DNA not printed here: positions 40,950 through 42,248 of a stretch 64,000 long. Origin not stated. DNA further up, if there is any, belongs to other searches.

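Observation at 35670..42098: cbb3-type oxidase operon embedded with Tat-exported DsrE-like proteins and a membrane-anchored TsdA-like dihaem cytochrome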

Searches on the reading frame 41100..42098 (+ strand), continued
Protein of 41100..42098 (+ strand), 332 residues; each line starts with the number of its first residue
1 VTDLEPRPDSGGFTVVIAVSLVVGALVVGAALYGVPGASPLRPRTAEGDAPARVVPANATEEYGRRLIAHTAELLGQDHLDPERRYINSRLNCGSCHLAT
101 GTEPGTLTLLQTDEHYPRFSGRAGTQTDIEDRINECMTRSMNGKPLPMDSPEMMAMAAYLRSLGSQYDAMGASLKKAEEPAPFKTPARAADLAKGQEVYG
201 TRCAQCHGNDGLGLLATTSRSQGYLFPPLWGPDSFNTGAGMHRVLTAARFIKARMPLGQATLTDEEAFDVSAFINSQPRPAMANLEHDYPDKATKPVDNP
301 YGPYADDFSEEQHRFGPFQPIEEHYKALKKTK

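Call 14: find_encoding_contigs(protein=P0093, flank=10000, max_places=2)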
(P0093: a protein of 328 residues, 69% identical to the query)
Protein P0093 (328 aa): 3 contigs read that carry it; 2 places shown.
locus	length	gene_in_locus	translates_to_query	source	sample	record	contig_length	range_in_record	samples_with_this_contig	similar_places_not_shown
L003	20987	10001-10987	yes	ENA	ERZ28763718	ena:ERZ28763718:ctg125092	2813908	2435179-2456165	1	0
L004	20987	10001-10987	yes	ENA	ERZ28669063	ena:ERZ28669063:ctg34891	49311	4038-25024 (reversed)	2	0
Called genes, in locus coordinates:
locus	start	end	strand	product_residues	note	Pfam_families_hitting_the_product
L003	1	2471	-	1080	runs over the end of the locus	PF13620:CarboxypepD_reg, PF25183:OMP_b-brl_4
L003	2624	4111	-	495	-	PF00390:malic, PF03949:Malic_M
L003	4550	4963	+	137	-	-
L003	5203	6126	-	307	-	PF07228:SpoIIE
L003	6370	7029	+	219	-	-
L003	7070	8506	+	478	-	PF00115:COX1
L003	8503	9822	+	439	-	PF02433:FixO, PF00034:Cytochrom_C (weak), PF13442:Cytochrome_CBB3, PF00034:Cytochrom_C (weak), PF13442:Cytochrome_CBB3 (weak)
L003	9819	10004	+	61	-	-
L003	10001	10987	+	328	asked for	PF21342:SoxA-TsdA_cyt-c, PF00034:Cytochrom_C (weak), PF13442:Cytochrome_CBB3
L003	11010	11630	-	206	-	PF13489:Methyltransf_23, PF05401:NodS (faint), PF01209:Ubie_methyltran, PF13847:Methyltransf_31, PF08241:Methyltransf_11, PF08242:Methyltransf_12, PF13649:Methyltransf_25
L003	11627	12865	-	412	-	-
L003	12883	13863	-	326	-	PF01633:Choline_kinase, PF01636:APH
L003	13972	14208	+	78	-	-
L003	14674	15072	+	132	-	-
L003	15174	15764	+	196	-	PF12867:DinB_2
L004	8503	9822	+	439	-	PF02433:FixO, PF00034:Cytochrom_C (weak), PF13442:Cytochrome_CBB3, PF00034:Cytochrom_C (weak), PF13442:Cytochrome_CBB3 (weak)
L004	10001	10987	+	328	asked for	PF21342:SoxA-TsdA_cyt-c, PF00034:Cytochrom_C (weak), PF13442:Cytochrome_CBB3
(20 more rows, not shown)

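Call 15: find_encoding_contigs(protein=P0014, flank=10000, max_places=2)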
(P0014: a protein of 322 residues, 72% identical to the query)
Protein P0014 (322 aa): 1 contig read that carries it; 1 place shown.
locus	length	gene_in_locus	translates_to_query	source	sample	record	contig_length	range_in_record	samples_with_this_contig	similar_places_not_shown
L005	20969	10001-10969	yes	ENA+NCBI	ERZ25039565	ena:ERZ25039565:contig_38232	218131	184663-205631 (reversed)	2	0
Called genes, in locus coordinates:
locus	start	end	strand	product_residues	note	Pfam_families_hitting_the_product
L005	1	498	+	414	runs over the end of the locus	PF07394:DUF1501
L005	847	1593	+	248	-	-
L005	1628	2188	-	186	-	PF00034:Cytochrom_C (weak), PF13442:Cytochrome_CBB3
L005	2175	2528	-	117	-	PF03404:Mo-co_dimer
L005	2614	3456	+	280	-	-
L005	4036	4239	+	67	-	PF00313:CSD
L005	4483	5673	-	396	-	PF00174:Oxidored_molyb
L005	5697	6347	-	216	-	-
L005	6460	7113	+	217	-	-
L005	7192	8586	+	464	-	PF00115:COX1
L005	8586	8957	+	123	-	PF02433:FixO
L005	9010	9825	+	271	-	PF13442:Cytochrome_CBB3, PF00034:Cytochrom_C (weak), PF13442:Cytochrome_CBB3, PF00034:Cytochrom_C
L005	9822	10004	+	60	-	-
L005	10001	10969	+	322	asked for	PF00034:Cytochrom_C (faint), PF21342:SoxA-TsdA_cyt-c, PF13442:Cytochrome_CBB3 (weak)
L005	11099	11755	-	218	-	PF03449:GreA_GreB_N, PF01272:GreA_GreB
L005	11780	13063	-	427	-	-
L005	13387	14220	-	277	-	PF25183:OMP_b-brl_4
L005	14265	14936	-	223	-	PF25183:OMP_b-brl_4, PF00593:TonB_dep_Rec_b-barrel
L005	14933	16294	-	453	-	PF13620:CarboxypepD_reg, PF25183:OMP_b-brl_4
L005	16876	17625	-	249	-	PF12006:DUF3500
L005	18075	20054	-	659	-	-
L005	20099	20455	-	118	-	-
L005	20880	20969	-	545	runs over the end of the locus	PF03929:PepSY_TM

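Call 18: find_related_loci(query=A1, collection=genome_contigs, flank=10000)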
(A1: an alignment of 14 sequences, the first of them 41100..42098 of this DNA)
Query A1 (332 aa) in genome_contigs; peptide patterns used: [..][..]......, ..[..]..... (x = any residue, [..] = any of these).
599 stretches matched a pattern (row limit reached: there are more); 470 encode a relative of the query (tblastn E <= 1e-3); the best 80 are kept; 80 distinct loci.
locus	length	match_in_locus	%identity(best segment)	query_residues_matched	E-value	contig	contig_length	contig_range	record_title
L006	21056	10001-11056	69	1-332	1e-159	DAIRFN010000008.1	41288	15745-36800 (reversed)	MAG TPA_asm: Vicinamibacterales bacterium isolate CTOTU25586 NODE_132_length_41288_cov_5.072151, whole genome shotgun se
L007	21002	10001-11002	71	12-332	8e-157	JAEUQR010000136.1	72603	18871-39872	MAG: Acidobacteria bacterium isolate new MAG-256 k141_996154, whole genome shotgun sequence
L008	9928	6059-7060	71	12-332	7e-156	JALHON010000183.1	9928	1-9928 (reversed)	MAG: Acidobacteria bacterium isolate bin.151 c_000000024570, whole genome shotgun sequence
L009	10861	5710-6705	72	12-330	5e-155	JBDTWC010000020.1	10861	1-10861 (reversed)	MAG: Acidobacteriota bacterium isolate cluster3_bin.82 NODE_27123_length_10861_cov_5.436702, whole genome shotgun sequen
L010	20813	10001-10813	83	60-330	3e-154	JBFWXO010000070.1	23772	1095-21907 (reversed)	MAG: Vicinamibacterales bacterium isolate CA_2019_TPBS_142 NODE_10152_length_23772_cov_6.150264_TPBS, whole genome shotg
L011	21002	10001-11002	70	12-332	2e-153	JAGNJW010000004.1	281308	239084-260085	MAG: Acidobacteria bacterium isolate Gw_SlAct_bin_127 Gw_SlAct_24_length_281308_cov_8.409334, whole genome shotgun seque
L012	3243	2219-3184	70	1-332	3e-159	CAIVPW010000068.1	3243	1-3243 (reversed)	MAG: uncultured Alphaproteobacteria bacterium isolate ErkenSummer_bin-2085 genome assembly, contig: bin-2085:068/285, wh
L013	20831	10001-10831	80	56-332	1e-150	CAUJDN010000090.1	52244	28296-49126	MAG: Acidobacteriota bacterium isolate KLAP208 genome assembly, contig: KLAP208_204474, whole genome shotgun sequence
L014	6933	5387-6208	79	59-332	7e-151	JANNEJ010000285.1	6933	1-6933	MAG: Acidobacteriota bacterium isolate OTE_75_metabat_399 OTE_75_k141_3181098, whole genome shotgun sequence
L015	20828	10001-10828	78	55-330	5e-150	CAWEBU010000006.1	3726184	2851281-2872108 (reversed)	MAG: uncultured Acidobacteriota bacterium isolate MFD01275.bin.1.248 genome assembly, contig: contig_5965, whole genome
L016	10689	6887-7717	79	56-332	4e-150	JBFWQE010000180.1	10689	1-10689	MAG: Vicinamibacterales bacterium isolate CA_2019_TPBF_176 NODE_25784_length_10689_cov_5.582181_TPBF, whole genome shotg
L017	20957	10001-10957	72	17-332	3e-149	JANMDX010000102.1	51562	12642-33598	MAG: Acidobacteriota bacterium isolate OTE_75_metabat_1 OTE_75_k141_851277, whole genome shotgun sequence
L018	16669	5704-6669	70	1-332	3e-149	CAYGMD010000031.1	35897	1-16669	MAG TPA_asm: uncultured Acidobacterium sp. isolate ERP113451_co6_2 genome assembly, contig: NODE_297_length_35897_cov_12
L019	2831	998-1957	71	11-332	3e-157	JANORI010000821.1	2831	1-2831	MAG: Acidobacteriota bacterium isolate VAR_4_metabat_203_sub VAR_4_k141_4006298, whole genome shotgun sequence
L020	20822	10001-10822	79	59-332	3e-148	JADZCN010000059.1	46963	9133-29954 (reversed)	MAG: Acidobacteria bacterium isolate SJ725 c_000000519114, whole genome shotgun sequence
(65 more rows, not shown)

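Call 74: find_encoding_contigs(protein=P0001, flank=3000, max_places=4)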
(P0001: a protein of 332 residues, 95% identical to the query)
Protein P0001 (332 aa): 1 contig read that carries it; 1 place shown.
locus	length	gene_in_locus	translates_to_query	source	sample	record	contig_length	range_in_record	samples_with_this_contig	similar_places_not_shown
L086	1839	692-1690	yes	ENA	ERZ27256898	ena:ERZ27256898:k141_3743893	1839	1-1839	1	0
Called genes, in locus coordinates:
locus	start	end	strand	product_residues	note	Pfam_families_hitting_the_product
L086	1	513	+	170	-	?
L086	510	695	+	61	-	-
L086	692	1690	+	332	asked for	PF21342:SoxA-TsdA_cyt-c, PF00034:Cytochrom_C (weak), PF13442:Cytochrome_CBB3 (weak)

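Call 75: find_encoding_contigs(protein=P0002, flank=3000, max_places=4)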
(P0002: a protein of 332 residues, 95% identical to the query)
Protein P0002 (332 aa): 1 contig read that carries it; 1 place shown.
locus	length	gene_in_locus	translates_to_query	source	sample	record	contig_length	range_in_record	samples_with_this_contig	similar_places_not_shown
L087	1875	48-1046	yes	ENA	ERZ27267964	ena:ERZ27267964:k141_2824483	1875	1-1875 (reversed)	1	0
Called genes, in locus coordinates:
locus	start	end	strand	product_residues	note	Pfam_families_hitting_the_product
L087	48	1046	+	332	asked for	PF00034:Cytochrom_C (faint), PF21342:SoxA-TsdA_cyt-c, PF13442:Cytochrome_CBB3 (weak)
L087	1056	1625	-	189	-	PF25213:HVO_A0261_N (weak), PF12802:MarR_2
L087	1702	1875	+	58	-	?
